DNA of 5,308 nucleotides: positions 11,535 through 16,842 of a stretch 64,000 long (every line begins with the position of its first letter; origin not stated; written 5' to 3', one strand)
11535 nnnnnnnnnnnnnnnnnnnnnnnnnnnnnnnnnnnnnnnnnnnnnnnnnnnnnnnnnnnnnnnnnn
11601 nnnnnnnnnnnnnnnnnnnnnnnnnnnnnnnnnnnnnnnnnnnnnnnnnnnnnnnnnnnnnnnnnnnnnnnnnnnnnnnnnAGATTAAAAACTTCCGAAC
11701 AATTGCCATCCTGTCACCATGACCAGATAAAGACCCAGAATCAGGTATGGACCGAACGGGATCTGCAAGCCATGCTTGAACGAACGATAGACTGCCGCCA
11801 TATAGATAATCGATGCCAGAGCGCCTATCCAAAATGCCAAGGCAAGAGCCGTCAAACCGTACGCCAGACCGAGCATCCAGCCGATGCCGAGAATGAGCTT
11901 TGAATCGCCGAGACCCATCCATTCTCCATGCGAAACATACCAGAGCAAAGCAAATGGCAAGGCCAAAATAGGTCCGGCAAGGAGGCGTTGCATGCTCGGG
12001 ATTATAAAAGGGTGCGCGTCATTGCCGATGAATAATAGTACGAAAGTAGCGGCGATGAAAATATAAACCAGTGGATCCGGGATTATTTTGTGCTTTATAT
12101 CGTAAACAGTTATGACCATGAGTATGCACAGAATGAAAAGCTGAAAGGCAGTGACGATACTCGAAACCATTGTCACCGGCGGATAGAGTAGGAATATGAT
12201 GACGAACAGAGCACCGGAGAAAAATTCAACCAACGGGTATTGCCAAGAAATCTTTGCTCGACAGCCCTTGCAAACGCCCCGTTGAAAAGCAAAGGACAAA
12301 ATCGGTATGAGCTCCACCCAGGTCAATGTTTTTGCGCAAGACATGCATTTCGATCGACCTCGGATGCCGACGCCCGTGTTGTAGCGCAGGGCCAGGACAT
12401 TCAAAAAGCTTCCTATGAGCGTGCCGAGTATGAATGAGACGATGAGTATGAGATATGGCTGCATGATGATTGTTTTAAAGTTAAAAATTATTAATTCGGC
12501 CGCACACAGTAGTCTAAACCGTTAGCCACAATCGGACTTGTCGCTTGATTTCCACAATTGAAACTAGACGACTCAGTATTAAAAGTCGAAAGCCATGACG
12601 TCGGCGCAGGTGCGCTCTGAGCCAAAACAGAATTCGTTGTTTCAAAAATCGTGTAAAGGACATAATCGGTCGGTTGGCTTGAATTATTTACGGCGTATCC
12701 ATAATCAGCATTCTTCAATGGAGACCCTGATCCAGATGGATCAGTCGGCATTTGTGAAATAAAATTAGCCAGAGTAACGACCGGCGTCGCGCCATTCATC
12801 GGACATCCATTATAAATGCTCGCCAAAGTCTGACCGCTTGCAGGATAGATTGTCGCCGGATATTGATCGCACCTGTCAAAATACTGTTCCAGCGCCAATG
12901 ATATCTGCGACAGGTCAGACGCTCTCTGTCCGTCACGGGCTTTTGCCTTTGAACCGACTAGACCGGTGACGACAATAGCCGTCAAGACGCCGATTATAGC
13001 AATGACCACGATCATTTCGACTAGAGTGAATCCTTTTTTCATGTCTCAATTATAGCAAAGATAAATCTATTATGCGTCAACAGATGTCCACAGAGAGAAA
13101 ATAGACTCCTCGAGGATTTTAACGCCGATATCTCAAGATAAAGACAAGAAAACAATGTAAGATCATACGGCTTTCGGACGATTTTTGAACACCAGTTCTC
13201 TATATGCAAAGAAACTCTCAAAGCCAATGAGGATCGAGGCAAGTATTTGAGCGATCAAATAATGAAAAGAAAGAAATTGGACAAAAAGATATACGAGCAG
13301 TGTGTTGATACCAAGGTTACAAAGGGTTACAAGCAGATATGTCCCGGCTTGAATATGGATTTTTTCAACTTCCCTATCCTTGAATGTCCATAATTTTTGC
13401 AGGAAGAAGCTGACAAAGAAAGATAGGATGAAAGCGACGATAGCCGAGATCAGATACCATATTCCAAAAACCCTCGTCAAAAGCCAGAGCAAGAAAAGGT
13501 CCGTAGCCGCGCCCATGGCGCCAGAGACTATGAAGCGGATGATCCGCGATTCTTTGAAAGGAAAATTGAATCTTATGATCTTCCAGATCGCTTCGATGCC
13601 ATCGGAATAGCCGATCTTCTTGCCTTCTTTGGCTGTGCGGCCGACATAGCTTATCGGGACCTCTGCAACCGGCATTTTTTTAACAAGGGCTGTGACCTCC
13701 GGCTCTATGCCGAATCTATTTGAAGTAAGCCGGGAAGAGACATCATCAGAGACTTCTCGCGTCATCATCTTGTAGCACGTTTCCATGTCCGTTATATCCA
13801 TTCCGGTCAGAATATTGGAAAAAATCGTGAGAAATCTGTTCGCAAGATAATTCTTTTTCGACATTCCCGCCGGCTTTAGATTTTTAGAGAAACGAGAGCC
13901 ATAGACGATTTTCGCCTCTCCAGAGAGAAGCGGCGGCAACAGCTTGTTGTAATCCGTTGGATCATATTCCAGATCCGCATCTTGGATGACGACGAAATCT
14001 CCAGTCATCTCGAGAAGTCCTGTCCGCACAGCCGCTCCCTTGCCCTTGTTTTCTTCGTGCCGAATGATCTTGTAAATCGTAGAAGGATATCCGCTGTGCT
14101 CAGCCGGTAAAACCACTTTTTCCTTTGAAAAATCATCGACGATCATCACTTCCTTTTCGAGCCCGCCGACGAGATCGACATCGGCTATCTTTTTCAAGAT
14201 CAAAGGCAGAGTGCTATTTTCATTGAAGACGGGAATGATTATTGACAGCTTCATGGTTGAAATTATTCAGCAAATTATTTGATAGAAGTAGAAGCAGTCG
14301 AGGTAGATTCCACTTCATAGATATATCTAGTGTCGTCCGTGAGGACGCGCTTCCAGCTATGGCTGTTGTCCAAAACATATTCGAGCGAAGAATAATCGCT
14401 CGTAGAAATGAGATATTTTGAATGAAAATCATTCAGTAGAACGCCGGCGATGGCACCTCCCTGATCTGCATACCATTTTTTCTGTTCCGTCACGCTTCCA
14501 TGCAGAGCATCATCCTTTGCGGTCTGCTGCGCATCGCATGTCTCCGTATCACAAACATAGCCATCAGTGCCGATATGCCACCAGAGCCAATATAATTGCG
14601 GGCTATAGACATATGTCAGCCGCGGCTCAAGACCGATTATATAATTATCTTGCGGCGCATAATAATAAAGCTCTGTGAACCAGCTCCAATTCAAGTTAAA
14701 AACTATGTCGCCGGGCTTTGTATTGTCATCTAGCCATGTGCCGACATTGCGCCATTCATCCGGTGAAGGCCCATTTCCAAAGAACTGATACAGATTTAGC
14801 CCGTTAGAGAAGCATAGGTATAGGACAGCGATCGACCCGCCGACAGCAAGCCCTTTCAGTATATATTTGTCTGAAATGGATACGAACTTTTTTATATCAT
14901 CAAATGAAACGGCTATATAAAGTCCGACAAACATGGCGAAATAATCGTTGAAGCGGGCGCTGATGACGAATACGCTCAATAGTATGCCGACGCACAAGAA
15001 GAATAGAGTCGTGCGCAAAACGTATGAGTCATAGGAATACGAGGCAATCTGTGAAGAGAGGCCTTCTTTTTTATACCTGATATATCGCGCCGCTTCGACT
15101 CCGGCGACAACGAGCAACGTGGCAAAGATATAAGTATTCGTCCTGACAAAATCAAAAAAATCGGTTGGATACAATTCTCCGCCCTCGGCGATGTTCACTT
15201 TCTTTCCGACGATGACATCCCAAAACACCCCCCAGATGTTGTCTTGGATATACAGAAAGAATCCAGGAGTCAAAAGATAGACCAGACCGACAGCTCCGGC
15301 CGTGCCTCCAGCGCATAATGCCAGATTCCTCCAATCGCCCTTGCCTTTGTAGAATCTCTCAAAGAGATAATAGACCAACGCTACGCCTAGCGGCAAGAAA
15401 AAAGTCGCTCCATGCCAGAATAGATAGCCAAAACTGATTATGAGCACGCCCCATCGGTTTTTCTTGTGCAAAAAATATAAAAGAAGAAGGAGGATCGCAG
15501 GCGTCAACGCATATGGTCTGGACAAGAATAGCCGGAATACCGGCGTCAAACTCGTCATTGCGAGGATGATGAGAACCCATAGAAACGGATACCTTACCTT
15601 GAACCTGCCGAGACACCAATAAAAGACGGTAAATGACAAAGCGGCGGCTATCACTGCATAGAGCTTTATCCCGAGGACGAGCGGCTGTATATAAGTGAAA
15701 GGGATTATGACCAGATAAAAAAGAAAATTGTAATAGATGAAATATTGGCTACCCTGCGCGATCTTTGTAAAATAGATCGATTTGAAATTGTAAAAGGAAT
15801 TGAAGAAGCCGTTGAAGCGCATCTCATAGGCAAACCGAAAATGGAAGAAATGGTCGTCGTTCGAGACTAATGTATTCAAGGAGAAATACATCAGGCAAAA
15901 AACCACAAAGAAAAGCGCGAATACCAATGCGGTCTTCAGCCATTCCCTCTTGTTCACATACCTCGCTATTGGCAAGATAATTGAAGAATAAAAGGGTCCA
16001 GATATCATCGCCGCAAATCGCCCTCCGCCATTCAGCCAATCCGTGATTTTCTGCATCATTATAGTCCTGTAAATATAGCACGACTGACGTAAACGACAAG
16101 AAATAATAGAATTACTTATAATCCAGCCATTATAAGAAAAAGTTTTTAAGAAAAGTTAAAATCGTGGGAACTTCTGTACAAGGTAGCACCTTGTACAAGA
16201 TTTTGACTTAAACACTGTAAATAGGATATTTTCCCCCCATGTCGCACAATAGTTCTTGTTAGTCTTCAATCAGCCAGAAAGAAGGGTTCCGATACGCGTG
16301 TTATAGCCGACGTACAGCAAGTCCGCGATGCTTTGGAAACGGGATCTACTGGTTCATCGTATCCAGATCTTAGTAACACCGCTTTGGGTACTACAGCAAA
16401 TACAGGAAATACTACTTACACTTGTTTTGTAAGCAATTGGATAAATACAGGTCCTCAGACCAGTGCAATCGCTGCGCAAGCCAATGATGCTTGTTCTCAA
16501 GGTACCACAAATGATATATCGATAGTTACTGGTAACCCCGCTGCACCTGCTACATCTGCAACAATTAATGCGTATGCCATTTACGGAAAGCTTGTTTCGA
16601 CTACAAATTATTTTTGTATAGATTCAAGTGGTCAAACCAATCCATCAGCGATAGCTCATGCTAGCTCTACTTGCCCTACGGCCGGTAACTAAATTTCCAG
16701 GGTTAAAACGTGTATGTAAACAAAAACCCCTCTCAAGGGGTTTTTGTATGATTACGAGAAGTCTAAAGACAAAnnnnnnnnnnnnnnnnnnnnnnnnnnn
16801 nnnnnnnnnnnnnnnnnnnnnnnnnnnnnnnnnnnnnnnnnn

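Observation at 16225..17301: Invertible pilin C-terminal switch: a perfect 74-bp inverted repeat links the expressed pilA-like gene to a convergent, promoterless pilin cassette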

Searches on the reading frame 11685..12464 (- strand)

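Call 9: search_protein_families(library=pfam, proteins=[window:11685-12464:-], max_evalue=0.01)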
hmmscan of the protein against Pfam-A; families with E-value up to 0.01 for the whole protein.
window:11685-12464:- (259 aa): 2 families
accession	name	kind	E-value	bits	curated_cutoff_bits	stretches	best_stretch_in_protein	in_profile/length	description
PF06750.18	A24_N_bact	-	9.7e-27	93.3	23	1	12-92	1-82/84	Bacterial Peptidase A24 N-terminal domain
PF01478.23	Peptidase_A24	-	1.9e-10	41.5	26.5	1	109-218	1-103/104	Type IV leader peptidase family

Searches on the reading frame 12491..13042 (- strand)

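Call 9: search_protein_families(library=pfam, proteins=[window:12491-13042:-], max_evalue=0.01)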
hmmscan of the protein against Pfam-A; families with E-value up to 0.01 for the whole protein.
window:12491-13042:- (183 aa): 1 family
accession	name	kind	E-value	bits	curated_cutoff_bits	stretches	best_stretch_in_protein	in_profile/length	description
PF07963.17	N_methyl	-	1.4e-07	31.2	21.2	1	2-24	4-26/27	Prokaryotic N-terminal methylation motif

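Call 67: search_protein_families(library=ncbifam, proteins=[window:12491-13042:-], max_evalue=0.01)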
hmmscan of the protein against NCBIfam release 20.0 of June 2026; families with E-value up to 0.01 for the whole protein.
window:12491-13042:- (183 aa): 11 families
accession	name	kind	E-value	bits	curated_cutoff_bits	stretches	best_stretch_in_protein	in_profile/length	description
TIGR01710.1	typeII_sec_gspG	equivalog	4.6e-14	52.6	88.85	1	3-105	1-97/134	type II secretion system major pseudopilin GspG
TIGR02532.1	IV_pilin_GFxxxE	domain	1.3e-08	34.3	16.3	1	2-25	1-24/24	prepilin-type N-terminal cleavage/methylation domain-containing protein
NF041775.1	typeIV_PilA_Myxo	equivalog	6.3e-08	32.9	400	1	3-62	11-70/214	type IV pilin protein PilA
TIGR01708.2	typeII_sec_gspH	equivalog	6.5e-08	32.8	80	1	3-45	2-44/169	type II secretion system minor pseudopilin GspH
NF040999.1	pilin_ComGC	equivalog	1.2e-06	28.6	75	1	2-37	1-36/84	competence type IV pilus major pilin ComGC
TIGR02596.1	TIGR02596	subfamily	3.4e-05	24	70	1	5-43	1-39/196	Verru_Chthon cassette protein D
NF007862.0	PRK10574.1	equivalog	3.4e-05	24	138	1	2-26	4-28/145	prepilin peptidase-dependent pilin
NF041013.1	T4P_ComGE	equivalog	0.00047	20.2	49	1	2-35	3-36/83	competence type IV pilus minor pilin ComGE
NF040982.1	ComGD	equivalog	0.0015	18.9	70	1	2-37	1-36/139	competence type IV pilus minor pilin ComGD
NF007800.0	PRK10506.1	equivalog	0.0043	16.9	158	1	2-43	8-49/163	prepilin peptidase-dependent protein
NF041002.1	pilin_ComGF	equivalog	0.0076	16.5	80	0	2-53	1-54/139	competence type IV pilus minor pilin ComGF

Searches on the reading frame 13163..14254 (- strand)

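Call 9: search_protein_families(library=pfam, proteins=[window:13163-14254:-], max_evalue=0.01)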
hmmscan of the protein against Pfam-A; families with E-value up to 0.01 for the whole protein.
window:13163-14254:- (363 aa): 4 families
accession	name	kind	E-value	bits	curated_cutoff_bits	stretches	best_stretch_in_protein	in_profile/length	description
PF00535.33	Glycos_transf_2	-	2.3e-25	89.9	23.3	1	4-171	1-166/168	Glycosyl transferase family 2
PF04138.20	GtrA_DPMS_TM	-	4.5e-23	82.1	26.1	1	240-356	1-117/117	GtrA/DPMS, transmembrane domain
PF13641.12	Glyco_tranf_2_3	-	0.00067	20.2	27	1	3-128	3-130/230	Glycosyltransferase like family 2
PF17555.7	TssN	-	0.0033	17.3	30.3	1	267-353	4-82/274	Type VI secretion system, TssN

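Call 67: search_protein_families(library=ncbifam, proteins=[window:13163-14254:-], max_evalue=0.01)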
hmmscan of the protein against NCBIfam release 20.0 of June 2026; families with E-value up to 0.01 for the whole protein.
window:13163-14254:- (363 aa): 14 families
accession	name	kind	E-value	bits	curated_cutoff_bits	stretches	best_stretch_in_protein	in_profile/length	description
TIGR04182.1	glyco_TIGR04182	equivalog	7.4e-29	101.1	325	1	3-274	2-262/293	S-layer glycoprotein N-glycosyltransferase AglJ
NF047588.1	GlcsyltransPgfSStrep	equivalog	1.6e-13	50.6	500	1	1-230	1-222/308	glycosyltransferase PgfS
NF007986.1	PRK10714.1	equivalog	7.9e-11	41.5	529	1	2-107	7-113/316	undecaprenyl-phosphate 4-deoxy-4-formamido-L-arabinose transferase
NF010496.0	PRK13915.1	equivalog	1.2e-10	41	262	1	2-114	32-147/307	glucosyl-3-phosphoglycerate synthase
NF058614.1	PPMAGASynPpgS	equivalog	2.2e-10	40.3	370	1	5-201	4-194/226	polyprenyl-phospho-N-acetylgalactosaminyl synthase PpgS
NF041875.1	EPS_EpsD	equivalog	2.3e-10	40.4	370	1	3-106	1-101/325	exopolysaccharide biosynthesis glycosyltransferase EpsD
TIGR03965.1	mycofact_glyco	equivalog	2.8e-09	36.4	280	1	3-117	76-187/467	mycofactocin biosynthesis glycosyltransferase MftF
NF041391.1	DPhHxTase_Halo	equivalog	3.8e-09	35.8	375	1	10-209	4-189/213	dolichyl-phosphate hexose transferase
NF007482.0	PRK10073.1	equivalog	7.3e-09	35.1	423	1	2-106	7-107/334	glycosyltransferase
TIGR04283.1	glyco_like_mftF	equivalog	8e-08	32.1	182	1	3-126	1-111/221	TIGR04283 family arsenosugar biosynthesis glycosyltransferase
TIGR04242.1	nodulat_NodC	equivalog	8.2e-08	31.6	550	1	4-106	51-153/395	chitooligosaccharide synthase NodC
TIGR03937.1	PgaC_IcaA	equivalog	6.1e-07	28.7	422.3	1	2-98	46-139/407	poly-beta-1,6-N-acetyl-D-glucosamine synthase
NF038302.1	EPS_HpsE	equivalog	0.00026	20.1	300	1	1-94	1-96/307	hormogonium polysaccharide biosynthesis glycosyltransferase HpsE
NF047683.1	TeichurnBiosyTuaG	equivalog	0.0044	16.7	400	1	3-105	8-107/252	teichuronic acid biosynthesis protein TuaG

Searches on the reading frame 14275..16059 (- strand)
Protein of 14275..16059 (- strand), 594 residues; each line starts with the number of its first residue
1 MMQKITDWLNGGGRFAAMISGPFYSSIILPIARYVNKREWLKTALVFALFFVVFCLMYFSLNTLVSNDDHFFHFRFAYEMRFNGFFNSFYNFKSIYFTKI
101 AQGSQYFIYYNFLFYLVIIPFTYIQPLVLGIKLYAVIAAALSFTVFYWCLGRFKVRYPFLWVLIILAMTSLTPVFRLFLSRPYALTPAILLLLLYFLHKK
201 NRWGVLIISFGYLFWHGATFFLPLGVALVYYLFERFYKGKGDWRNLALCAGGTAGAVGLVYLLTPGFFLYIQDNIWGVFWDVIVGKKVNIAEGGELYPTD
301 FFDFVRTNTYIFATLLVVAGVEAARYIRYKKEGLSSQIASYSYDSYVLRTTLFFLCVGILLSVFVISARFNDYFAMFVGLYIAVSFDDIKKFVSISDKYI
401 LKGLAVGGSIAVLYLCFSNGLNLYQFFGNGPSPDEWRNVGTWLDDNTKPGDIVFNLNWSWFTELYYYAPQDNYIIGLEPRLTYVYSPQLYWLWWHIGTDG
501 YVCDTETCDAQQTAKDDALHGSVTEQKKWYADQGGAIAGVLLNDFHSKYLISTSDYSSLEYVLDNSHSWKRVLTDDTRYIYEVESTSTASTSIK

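Call 9: search_protein_families(library=pfam, proteins=[window:14275-16059:-], max_evalue=0.01)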
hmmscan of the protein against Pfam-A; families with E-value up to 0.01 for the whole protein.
window:14275-16059:- (594 aa): 0 families

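Call 61: search_solved_structures(query=window:14275-16059:-, max_evalue=1)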
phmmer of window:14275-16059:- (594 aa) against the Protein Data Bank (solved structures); distinct sequences matched with E-value up to 1: 0.

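Call 67: search_protein_families(library=ncbifam, proteins=[window:14275-16059:-], max_evalue=0.01)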
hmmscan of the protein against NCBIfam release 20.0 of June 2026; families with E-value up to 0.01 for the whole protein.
window:14275-16059:- (594 aa): 0 families

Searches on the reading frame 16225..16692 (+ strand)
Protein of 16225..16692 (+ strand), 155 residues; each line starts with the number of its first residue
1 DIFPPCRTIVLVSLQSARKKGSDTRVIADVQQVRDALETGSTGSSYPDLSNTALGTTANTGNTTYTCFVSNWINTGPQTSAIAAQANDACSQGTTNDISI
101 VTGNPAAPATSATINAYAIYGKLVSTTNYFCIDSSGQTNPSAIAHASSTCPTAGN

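Call 9: search_protein_families(library=pfam, proteins=[window:16225-16692:+], max_evalue=0.01)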
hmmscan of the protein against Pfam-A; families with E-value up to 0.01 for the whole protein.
window:16225-16692:+ (155 aa): 0 families

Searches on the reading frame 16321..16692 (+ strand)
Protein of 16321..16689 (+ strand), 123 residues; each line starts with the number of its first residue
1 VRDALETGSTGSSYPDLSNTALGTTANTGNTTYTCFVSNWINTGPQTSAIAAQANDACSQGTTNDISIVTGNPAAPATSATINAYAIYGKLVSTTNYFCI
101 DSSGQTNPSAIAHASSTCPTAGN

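Call 44: find_encoding_contigs(protein=window:16333-16692:+, flank=3000, max_places=10)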
Protein window:16333-16692:+ (119 aa): 1 contig read that carries it; 1 place shown.
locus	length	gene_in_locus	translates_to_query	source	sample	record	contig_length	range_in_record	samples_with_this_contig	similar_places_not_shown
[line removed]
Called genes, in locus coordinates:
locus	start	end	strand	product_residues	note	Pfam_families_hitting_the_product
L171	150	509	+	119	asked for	-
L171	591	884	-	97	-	?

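Call 54: find_homologous_proteins(query=window:16321-16689:+, max_evalue=1e-8)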
Query seq(123 aa) (123 aa): 3 proteins with E <= 1e-8 among 13 candidates.
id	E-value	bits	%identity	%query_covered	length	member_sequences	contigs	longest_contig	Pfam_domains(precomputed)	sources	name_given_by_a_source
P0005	2.2e-67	242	100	97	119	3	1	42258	-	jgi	jgi:hypothetical protein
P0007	3.3e-24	103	57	97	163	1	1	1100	PF07963.18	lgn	-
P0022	5.9e-22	96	54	96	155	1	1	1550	-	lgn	-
